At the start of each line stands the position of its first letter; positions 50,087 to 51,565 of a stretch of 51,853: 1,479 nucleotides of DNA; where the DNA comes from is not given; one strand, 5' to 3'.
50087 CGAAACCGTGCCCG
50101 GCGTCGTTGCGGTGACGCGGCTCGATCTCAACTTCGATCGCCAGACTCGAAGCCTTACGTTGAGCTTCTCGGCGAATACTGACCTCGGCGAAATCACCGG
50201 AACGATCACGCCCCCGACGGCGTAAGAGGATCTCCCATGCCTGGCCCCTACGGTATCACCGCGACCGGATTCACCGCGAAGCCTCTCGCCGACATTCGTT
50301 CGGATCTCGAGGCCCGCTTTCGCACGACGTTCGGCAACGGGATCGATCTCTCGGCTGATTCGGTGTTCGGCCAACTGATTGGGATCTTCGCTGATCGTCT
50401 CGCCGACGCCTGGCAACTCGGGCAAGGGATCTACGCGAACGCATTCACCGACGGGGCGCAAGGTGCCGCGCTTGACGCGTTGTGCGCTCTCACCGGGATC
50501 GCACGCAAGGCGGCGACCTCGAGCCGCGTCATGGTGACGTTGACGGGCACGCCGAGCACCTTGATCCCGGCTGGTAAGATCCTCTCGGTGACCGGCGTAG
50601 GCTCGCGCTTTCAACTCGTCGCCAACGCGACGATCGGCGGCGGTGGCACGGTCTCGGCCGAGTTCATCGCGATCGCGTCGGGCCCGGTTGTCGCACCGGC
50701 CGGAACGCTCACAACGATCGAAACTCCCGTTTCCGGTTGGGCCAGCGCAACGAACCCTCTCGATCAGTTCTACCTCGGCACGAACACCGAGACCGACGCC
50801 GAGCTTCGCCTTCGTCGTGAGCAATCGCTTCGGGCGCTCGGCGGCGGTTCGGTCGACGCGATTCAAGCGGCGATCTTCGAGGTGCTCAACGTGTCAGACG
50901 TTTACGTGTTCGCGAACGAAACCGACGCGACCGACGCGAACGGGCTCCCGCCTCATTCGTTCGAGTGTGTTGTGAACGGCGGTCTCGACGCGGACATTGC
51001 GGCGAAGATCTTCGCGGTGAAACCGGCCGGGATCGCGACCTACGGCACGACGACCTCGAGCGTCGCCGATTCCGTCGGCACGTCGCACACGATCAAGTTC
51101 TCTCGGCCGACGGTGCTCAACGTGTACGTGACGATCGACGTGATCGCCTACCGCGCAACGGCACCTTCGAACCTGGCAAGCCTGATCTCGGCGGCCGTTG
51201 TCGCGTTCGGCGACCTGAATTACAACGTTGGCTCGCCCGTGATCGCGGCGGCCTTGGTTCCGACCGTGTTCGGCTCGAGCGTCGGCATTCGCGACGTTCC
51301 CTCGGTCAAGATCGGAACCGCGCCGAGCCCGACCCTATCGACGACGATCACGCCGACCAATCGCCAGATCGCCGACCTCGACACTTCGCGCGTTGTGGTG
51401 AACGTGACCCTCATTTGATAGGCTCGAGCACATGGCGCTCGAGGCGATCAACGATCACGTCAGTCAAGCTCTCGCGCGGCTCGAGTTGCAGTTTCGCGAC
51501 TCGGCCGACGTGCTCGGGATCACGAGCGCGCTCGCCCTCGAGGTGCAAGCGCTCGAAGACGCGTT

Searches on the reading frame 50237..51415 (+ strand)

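Call 51: search_protein_families(library=pfam, max_evalue=0.001, proteins=[window:50237-51415:+])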
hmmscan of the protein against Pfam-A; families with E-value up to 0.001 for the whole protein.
window:50237-51415:+ (393 aa): 1 family
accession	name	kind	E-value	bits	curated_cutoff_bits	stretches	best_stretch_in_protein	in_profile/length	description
PF04865.19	Baseplate_J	-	2.4e-20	73.4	21.1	1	76-228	2-157/255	Baseplate J-like protein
